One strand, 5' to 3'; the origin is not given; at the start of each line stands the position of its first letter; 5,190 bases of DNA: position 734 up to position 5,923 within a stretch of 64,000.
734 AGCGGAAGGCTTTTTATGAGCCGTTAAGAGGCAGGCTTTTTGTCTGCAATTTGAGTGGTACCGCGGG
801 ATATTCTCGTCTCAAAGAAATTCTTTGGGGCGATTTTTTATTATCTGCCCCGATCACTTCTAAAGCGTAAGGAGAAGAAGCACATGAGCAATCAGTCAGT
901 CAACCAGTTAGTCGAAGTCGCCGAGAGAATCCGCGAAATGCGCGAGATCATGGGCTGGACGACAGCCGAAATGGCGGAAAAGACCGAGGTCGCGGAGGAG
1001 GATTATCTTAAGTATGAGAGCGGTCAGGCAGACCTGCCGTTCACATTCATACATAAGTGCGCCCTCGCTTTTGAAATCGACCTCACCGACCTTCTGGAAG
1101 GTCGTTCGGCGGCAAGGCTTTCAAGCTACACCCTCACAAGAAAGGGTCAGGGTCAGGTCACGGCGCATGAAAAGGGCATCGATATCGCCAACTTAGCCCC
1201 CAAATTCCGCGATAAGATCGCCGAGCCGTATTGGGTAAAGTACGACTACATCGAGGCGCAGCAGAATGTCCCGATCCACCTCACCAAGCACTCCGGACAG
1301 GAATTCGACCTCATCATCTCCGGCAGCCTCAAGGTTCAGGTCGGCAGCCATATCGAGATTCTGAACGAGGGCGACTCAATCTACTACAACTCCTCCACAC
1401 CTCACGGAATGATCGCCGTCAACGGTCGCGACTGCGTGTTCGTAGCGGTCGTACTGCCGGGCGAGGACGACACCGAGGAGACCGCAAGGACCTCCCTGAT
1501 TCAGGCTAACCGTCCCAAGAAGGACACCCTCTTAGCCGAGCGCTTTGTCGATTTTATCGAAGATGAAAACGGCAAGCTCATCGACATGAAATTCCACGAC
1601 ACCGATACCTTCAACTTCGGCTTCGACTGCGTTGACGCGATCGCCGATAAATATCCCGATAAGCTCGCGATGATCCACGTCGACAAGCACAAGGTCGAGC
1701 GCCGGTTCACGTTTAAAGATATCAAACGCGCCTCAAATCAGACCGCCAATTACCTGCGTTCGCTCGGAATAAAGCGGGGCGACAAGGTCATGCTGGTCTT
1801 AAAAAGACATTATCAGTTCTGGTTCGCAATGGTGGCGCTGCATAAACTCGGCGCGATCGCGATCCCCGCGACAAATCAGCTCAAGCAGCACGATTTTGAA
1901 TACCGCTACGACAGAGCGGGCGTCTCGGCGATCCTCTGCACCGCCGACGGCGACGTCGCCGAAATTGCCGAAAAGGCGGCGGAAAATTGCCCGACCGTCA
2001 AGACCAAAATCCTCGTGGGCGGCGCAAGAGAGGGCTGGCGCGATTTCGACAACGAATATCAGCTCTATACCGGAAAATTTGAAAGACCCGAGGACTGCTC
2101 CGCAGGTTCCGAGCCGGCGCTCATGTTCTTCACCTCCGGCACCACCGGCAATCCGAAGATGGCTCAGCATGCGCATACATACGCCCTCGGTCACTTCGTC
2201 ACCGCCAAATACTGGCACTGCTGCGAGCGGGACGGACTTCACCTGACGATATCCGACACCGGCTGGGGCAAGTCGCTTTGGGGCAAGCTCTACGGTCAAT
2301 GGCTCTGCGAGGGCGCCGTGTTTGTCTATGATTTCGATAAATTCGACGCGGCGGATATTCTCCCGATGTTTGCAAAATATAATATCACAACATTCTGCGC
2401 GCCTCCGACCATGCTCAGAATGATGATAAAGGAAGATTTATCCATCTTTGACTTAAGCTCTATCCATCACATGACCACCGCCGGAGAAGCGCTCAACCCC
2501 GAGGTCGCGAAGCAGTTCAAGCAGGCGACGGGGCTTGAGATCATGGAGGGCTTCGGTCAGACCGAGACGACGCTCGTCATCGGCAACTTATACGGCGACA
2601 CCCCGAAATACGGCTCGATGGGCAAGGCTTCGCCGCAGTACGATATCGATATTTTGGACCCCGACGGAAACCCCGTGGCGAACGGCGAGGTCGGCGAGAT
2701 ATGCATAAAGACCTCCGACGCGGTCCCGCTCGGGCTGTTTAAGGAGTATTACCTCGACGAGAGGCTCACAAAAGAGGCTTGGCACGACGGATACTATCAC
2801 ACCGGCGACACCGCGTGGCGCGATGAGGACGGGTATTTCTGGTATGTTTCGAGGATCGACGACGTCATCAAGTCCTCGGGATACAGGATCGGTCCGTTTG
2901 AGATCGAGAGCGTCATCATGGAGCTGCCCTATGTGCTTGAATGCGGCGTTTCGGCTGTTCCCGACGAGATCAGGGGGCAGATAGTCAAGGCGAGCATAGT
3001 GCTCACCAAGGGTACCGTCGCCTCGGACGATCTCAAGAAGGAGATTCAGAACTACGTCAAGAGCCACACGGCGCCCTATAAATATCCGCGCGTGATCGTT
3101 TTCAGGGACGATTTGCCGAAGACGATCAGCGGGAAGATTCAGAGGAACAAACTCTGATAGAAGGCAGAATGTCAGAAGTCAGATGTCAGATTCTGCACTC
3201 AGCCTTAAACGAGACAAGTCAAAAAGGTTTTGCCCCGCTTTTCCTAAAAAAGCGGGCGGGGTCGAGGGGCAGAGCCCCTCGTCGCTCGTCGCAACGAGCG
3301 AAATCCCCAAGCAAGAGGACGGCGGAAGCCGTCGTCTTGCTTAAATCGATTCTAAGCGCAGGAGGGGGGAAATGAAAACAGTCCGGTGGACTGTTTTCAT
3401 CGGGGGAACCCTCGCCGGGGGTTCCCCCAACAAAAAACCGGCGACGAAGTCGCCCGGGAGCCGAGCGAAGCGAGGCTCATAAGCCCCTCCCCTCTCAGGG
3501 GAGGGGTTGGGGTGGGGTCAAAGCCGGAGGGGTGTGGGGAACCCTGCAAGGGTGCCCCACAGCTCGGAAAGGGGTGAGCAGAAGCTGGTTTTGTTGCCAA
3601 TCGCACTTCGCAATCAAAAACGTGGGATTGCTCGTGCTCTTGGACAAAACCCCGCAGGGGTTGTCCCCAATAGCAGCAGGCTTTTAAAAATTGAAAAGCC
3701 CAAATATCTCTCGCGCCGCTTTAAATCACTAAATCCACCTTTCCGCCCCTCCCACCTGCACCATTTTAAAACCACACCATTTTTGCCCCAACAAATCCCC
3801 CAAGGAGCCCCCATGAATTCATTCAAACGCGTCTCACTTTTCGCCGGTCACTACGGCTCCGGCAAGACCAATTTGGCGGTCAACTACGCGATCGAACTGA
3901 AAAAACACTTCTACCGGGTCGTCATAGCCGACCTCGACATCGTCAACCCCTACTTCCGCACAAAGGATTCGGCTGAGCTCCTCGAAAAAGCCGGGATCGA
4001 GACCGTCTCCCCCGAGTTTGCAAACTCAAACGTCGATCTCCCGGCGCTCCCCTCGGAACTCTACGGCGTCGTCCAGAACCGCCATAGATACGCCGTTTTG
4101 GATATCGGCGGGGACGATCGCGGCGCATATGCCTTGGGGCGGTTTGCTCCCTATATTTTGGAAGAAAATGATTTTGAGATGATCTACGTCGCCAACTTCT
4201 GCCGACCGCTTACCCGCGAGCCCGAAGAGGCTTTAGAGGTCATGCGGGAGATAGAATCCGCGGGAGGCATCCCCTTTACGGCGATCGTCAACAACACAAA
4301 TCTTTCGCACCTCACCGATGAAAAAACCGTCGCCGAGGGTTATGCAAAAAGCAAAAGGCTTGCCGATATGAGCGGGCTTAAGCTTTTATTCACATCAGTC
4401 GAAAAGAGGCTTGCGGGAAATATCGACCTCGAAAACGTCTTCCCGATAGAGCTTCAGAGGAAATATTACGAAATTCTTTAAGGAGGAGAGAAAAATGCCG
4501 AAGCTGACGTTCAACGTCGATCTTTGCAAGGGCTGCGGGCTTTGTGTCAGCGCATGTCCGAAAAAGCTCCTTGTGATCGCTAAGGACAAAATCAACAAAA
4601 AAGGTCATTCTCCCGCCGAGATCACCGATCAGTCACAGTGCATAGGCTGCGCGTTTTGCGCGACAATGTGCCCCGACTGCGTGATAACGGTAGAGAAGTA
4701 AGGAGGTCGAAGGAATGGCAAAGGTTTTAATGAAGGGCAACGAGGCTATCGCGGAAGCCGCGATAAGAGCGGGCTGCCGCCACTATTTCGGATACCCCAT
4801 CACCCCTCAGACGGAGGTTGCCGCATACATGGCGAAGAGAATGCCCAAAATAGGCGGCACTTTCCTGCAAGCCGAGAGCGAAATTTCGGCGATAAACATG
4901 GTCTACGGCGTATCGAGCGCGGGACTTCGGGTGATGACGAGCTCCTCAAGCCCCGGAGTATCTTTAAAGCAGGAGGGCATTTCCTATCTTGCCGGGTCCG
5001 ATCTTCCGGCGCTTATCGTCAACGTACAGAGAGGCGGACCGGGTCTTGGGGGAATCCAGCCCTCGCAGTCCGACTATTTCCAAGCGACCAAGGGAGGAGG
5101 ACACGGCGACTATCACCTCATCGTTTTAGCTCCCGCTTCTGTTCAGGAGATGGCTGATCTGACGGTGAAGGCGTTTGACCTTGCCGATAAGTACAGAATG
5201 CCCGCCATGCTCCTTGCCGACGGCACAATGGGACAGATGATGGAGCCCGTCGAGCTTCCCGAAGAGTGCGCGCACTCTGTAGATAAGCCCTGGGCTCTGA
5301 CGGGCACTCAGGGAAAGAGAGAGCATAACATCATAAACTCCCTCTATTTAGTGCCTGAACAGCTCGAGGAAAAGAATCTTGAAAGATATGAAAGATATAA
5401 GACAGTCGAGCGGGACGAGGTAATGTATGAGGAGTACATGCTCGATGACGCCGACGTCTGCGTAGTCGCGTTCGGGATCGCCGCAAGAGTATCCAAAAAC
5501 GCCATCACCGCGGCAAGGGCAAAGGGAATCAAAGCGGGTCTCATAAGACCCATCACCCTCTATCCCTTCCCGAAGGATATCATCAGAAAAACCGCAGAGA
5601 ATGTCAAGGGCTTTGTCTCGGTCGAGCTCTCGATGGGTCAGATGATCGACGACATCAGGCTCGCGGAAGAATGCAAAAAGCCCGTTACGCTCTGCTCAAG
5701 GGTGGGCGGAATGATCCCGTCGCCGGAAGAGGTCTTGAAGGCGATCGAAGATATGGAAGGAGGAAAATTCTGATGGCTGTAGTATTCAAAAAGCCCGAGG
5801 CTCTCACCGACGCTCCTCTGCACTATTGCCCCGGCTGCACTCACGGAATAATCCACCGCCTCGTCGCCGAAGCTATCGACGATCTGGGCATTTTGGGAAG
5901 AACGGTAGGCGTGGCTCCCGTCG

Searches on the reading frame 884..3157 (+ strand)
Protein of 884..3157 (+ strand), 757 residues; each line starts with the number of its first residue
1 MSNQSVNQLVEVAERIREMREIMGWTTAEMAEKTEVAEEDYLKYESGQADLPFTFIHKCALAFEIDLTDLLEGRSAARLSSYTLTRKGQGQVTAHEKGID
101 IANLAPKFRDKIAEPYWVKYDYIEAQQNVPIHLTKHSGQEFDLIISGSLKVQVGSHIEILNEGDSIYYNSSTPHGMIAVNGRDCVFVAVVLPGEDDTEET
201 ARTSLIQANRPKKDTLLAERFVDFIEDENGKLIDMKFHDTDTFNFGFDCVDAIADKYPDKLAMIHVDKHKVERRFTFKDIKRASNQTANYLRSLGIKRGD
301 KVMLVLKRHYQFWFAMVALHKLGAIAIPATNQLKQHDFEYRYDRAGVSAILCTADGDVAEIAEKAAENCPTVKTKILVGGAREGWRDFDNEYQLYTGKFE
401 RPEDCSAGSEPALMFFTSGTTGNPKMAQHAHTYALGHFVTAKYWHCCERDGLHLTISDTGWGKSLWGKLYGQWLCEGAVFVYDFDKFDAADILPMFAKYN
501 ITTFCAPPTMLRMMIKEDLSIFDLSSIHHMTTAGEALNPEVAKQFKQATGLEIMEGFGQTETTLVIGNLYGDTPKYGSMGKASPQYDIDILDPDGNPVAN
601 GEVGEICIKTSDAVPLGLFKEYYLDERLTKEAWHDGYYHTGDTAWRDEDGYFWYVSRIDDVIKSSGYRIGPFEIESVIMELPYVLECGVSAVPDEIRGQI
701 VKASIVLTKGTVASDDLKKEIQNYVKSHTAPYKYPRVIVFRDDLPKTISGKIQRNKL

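Call 11: search_protein_families(library=ncbifam, proteins=[window:884-3157:+])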
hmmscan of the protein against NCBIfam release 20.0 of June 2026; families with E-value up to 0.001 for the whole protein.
window:884-3157:+ (757 aa): 105 families (the best 25 are shown)
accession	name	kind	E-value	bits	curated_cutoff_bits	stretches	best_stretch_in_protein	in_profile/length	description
NF047394.1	AcylCoAsynMbcS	equivalog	2.4e-131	438.9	850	1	256-757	23-516/525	acyl-CoA synthetase MbcS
NF003313.0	PRK04319.1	equivalog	4.2e-105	352.1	729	1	235-755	35-555/574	acetate--CoA ligase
NF004837.0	PRK06187.1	subfamily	7e-89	298.5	476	1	253-757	17-518/531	long-chain-fatty-acid--CoA ligase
TIGR02188.1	Ac_CoA_lig_AcsA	equivalog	1.6e-73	248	724.95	1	226-755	41-599/629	acetate--CoA ligase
NF006181.0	PRK08314.1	subfamily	8.6e-72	242.1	705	2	403-754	197-547/563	long-chain-fatty-acid--CoA ligase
NF001208.0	PRK00174.1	subfamily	1.2e-71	241.9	657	1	232-755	66-614/649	acetate--CoA ligase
TIGR02262.1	benz_CoA_lig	subfamily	1.3e-69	235.2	375.25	1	266-757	25-505/508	benzoate-CoA ligase family protein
NF005947.1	PRK08008.1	equivalog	3.9e-68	230.3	651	1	251-757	14-517/518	crotonobetaine/carnitine-CoA ligase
NF006182.0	PRK08316.1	subfamily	9.2e-68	229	663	1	253-755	20-511/523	fatty acyl-CoA synthetase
NF004808.0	PRK06155.1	equivalog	3.9e-62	210.2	722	1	271-757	43-518/542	ATP-dependent acyl-CoA ligase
NF005676.0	PRK07470.1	equivalog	9.6e-59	199.4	774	1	250-755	26-523/544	acyl-CoA synthetase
NF007815.0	PRK10524.1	equivalog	1.7e-57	195.4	955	1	240-755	49-597/629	propionate--CoA ligase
NF009233.0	PRK12583.1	subfamily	1.6e-56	191.9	832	2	410-756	202-545/558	fatty acid CoA ligase family protein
NF005714.0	PRK07529.1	subfamily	2.1e-56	191.6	632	2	496-757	309-572/640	acyl-CoA synthetase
NF005702.0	PRK07514.1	subfamily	9e-56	189.2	558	1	251-757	7-496/506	malonyl-CoA synthase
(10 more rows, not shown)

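Call 34: find_encoding_contigs(protein=window:884-3157:+, flank=10000, max_places=6)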
Protein window:884-3157:+ (757 aa): 4 contigs read that carry it; 4 places shown.
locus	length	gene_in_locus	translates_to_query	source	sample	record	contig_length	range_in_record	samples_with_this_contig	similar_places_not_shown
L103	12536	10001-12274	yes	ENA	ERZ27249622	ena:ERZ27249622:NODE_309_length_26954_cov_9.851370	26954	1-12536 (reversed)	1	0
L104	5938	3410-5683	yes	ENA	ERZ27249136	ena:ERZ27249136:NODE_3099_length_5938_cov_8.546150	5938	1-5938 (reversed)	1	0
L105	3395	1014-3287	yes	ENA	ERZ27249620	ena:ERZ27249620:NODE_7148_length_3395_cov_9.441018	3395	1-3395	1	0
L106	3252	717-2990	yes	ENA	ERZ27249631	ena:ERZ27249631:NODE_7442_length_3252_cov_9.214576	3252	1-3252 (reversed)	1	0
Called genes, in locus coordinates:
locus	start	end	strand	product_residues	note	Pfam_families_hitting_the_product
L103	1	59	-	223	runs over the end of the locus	PF04012:PspA_IM30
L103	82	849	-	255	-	-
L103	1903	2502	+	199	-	PF01022:HTH_5, PF12840:HTH_20 (weak)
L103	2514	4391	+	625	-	PF00122:E1-E2_ATPase, PF00702:Hydrolase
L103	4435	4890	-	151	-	PF00293:NUDIX, PF14815:NUDIX_4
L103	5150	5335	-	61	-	-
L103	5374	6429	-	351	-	PF03054:tRNA_Me_trans, PF20259:tRNA_Me_trans_M, PF20258:tRNA_Me_trans_C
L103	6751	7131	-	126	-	PF01042:Ribonuc_L-PSP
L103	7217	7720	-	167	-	PF00293:NUDIX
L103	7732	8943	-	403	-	PF00291:PALP, PF13291:ACT_4 (faint)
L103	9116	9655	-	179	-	-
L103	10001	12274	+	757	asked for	PF12844:HTH_19, PF07883:Cupin_2, PF00501:AMP-binding, PF13193:AMP-binding_C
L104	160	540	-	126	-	PF01042:Ribonuc_L-PSP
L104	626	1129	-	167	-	PF00293:NUDIX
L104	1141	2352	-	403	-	PF00291:PALP, PF13291:ACT_4 (faint)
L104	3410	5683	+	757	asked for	PF12844:HTH_19, PF07883:Cupin_2, PF00501:AMP-binding, PF13193:AMP-binding_C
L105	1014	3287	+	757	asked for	PF12844:HTH_19, PF07883:Cupin_2, PF00501:AMP-binding, PF13193:AMP-binding_C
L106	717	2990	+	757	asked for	PF12844:HTH_19, PF07883:Cupin_2, PF00501:AMP-binding, PF13193:AMP-binding_C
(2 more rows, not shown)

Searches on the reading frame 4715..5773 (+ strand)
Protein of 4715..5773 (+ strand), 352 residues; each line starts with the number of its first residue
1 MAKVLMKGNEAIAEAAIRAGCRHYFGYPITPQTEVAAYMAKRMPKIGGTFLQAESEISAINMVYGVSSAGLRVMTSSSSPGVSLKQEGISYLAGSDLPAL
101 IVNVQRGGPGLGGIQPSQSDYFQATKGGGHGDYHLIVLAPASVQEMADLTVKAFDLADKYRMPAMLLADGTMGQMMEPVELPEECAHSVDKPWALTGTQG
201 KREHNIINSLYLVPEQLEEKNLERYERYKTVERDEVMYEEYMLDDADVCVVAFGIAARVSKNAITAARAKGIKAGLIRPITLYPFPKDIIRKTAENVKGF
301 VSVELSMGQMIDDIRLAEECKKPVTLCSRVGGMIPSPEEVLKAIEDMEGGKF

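Call 11: search_protein_families(library=ncbifam, proteins=[window:4715-5773:+])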
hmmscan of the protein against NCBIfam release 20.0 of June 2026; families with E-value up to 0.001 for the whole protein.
window:4715-5773:+ (352 aa): 13 families
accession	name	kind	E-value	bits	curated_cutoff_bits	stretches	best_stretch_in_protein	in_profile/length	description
NF005507.0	PRK07119.1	subfamily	4.5e-167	555.2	399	1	1-348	2-349/352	3-methyl-2-oxobutanoate dehydrogenase subunit VorB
NF006412.0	PRK08659.1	equivalog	5.3e-100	335.2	411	2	3-186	5-188/378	2-oxoacid:acceptor oxidoreductase subunit alpha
NF007206.0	PRK09627.1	equivalog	9.3e-75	251.9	579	2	2-183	2-183/375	2-oxoglutarate synthase subunit alpha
TIGR03710.1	OAFO_sf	subfamily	1.2e-70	238.7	482.75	2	3-183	193-373/561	2-oxoacid:acceptor oxidoreductase subunit alpha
NF041170.1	Oxoac_fdxalpha_Archa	equivalog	1.6e-40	139.1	800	2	3-194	235-437/636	2-oxoacid:ferredoxin oxidoreductase subunit alpha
NF040682.1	PorA_Arch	equivalog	8.5e-31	107.2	550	2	3-184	3-183/387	pyruvate synthase subunit PorA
NF007201.0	PRK09622.1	equivalog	1.9e-26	92.9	590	2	7-172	14-177/405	2-oxoacid:ferredoxin oxidoreductase subunit alpha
NF006233.0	PRK08367.1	equivalog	2.7e-25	89.1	625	2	3-184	4-184/394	pyruvate ferredoxin oxidoreductase subunit alpha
TIGR03336.1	IOR_alpha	equivalog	7.6e-24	84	650.9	1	3-340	2-323/595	indolepyruvate ferredoxin oxidoreductase subunit alpha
NF006232.0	PRK08366.1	equivalog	8.3e-24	83.9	646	2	3-168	7-168/394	2-ketoisovalerate ferredoxin oxidoreductase subunit alpha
NF045764.1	PhenlGlyoxDHPadG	equivalog_domain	3.4e-23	81.8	700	2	237-308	259-336/398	NADH-dependent phenylglyoxylate dehydrogenase subunit alpha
NF045791.1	OxalOxredalpha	equivalog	4e-17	62.3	500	2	5-107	6-110/395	oxalate oxidoreductase subunit alpha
TIGR02176.1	pyruv_ox_red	equivalog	6e-06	24.4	911.35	0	206-298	227-318/1167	pyruvate:ferredoxin (flavodoxin) oxidoreductase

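Call 73: find_homologous_proteins(query=window:4715-5773:+, max_evalue=1e-80)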
Query window:4715-5773:+ (352 aa): 8000 proteins with E <= 1e-80 among 8000 candidates; the best 120 are listed.
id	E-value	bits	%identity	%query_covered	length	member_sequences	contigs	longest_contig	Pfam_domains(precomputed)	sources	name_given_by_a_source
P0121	3.0e-228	775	99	100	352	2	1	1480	PF01855.25,PF17147.10,PF02780.26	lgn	-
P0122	6.4e-227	770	99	100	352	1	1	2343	PF01855.25,PF17147.10,PF02780.26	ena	-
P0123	1.4e-218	743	93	100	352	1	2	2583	PF01855.25,PF17147.10,PF02780.26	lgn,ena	-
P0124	8.4e-218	740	93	100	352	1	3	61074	PF01855.25,PF17147.10,PF02780.26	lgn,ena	-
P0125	1.4e-217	739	93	100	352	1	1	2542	PF01855.25,PF17147.10,PF02780.26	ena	-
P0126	7.5e-217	737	93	100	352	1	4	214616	PF01855.25,PF17147.10,PF02780.26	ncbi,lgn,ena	-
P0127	1.5e-210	716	91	100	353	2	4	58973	PF01855.25,PF17147.10,PF02780.26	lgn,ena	-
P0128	3.8e-210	715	90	100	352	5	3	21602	PF01855.25,PF17147.10,PF02780.26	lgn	-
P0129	4.4e-208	708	91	100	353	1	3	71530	PF01855.25,PF17147.10,PF02780.26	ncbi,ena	-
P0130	2.4e-207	706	90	100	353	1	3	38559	PF01855.25,PF17147.10,PF02780.26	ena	-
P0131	2.5e-207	706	90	100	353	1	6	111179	PF01855.25,PF17147.10,PF02780.26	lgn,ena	-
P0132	5.6e-207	705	87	100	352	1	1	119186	PF01855.25,PF17147.10,PF02780.26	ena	-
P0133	9.8e-207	704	90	100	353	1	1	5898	PF01855.25,PF17147.10,PF02780.26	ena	-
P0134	4.4e-206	702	89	100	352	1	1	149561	PF01855.25,PF17147.10,PF02780.26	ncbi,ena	-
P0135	5.9e-206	701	88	99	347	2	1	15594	PF01855.25,PF17147.10,PF02780.26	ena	-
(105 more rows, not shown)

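Call 74: find_encoding_contigs(protein=P0126, flank=10000, max_places=1)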
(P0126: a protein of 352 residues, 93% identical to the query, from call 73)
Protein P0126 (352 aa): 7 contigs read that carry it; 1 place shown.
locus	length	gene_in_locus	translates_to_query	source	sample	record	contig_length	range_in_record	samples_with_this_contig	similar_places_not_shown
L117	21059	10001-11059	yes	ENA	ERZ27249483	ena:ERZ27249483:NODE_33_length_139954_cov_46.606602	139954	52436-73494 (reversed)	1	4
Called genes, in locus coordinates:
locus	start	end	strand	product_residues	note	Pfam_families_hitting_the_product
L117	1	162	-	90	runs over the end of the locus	PF08817:YukD (weak)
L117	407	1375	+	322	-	PF02156:Glyco_hydro_26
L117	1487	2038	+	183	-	PF04542:Sigma70_r2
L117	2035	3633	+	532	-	-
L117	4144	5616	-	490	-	PF22848:ASD1_dom, PF06964:Alpha-L-AF_C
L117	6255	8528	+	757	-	PF01381:HTH_3 (weak), PF12844:HTH_19 (weak), PF13560:HTH_31 (faint), PF07883:Cupin_2, PF00501:AMP-binding, PF13193:AMP-binding_C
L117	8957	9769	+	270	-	-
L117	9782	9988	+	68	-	PF12797:Fer4_2 (weak), PF12837:Fer4_6 (weak), PF13237:Fer4_10, PF13534:Fer4_17 (faint), PF00037:Fer4, PF14697:Fer4_21 (weak), PF12838:Fer4_7, PF13187:Fer4_9, +5 more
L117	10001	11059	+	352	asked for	PF01855:POR_N, PF02780:Transketolase_C (weak), PF17147:PFOR_II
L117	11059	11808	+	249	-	PF02775:TPP_enzyme_C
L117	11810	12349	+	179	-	PF01558:POR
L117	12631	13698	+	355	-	PF01063:Aminotran_4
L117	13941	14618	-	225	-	PF04542:Sigma70_r2, PF04539:Sigma70_r3, PF08281:Sigma70_r4_2 (weak), PF04545:Sigma70_r4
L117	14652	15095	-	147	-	PF13581:HATPase_c_2, PF02518:HATPase_c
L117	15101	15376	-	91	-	PF01740:STAS, PF13466:STAS_2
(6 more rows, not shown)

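Call 75: find_encoding_contigs(protein=P0129, flank=10000, max_places=1)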
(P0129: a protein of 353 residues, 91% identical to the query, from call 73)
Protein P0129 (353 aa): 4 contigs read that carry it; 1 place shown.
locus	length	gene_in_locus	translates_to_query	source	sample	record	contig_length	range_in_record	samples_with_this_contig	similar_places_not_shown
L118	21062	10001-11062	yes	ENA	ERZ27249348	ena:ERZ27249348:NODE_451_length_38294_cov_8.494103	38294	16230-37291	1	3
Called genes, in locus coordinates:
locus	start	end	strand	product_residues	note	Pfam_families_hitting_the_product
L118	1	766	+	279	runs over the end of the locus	PF01678:DAP_epimerase, PF05544:Pro_racemase (faint), PF01678:DAP_epimerase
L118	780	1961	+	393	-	PF00155:Aminotran_1_2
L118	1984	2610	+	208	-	PF01226:Form_Nir_trans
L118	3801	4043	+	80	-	PF04024:PspC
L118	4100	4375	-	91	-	PF19668:DUF6171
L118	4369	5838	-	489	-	PF22848:ASD1_dom, PF06964:Alpha-L-AF_C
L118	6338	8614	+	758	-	PF12844:HTH_19 (weak), PF07883:Cupin_2, PF00501:AMP-binding, PF13193:AMP-binding_C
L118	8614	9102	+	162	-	PF13527:Acetyltransf_9 (faint), PF00583:Acetyltransf_1, PF13673:Acetyltransf_10, PF13508:Acetyltransf_7, PF08445:FR47 (weak)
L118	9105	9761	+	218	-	-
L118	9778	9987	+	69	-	PF12797:Fer4_2 (weak), PF12837:Fer4_6 (weak), PF13237:Fer4_10 (weak), PF14697:Fer4_21 (faint), PF00037:Fer4 (weak), PF12838:Fer4_7, PF13187:Fer4_9 (faint)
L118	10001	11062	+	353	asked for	PF01855:POR_N, PF02780:Transketolase_C (weak), PF17147:PFOR_II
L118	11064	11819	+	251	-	PF02775:TPP_enzyme_C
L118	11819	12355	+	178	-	PF01558:POR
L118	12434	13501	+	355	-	PF01063:Aminotran_4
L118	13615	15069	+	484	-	PF00150:Cellulase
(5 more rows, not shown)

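Call 76: find_encoding_contigs(protein=P0134, flank=10000, max_places=1)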
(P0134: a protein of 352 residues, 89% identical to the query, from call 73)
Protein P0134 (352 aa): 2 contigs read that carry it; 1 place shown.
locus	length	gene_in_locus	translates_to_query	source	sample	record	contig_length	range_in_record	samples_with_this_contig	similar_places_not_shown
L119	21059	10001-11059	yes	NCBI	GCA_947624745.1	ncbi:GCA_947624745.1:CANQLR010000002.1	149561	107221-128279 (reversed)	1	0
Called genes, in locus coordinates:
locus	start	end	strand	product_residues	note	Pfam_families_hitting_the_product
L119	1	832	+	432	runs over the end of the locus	PF00278:Orn_DAP_Arg_deC, PF02784:Orn_Arg_deC_N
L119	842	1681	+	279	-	PF01678:DAP_epimerase, PF05544:Pro_racemase (faint), PF02567:PhzC-PhzF (faint), PF01678:DAP_epimerase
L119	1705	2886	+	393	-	PF00155:Aminotran_1_2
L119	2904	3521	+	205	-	PF01226:Form_Nir_trans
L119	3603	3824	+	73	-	PF04024:PspC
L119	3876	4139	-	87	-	PF19668:DUF6171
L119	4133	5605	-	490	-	PF22848:ASD1_dom, PF06964:Alpha-L-AF_C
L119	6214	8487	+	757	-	PF12844:HTH_19, PF07883:Cupin_2, PF00501:AMP-binding, PF13193:AMP-binding_C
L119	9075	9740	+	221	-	-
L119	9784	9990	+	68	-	PF12797:Fer4_2 (weak), PF12837:Fer4_6 (weak), PF13237:Fer4_10, PF17179:Fer4_22 (faint), PF00037:Fer4 (weak), PF14697:Fer4_21 (weak), PF12838:Fer4_7, PF13187:Fer4_9 (weak), +4 more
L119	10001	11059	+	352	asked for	PF01855:POR_N, PF02780:Transketolase_C (weak), PF17147:PFOR_II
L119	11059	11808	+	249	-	PF02775:TPP_enzyme_C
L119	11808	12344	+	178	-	PF01558:POR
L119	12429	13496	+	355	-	PF01063:Aminotran_4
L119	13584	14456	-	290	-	PF01430:HSP33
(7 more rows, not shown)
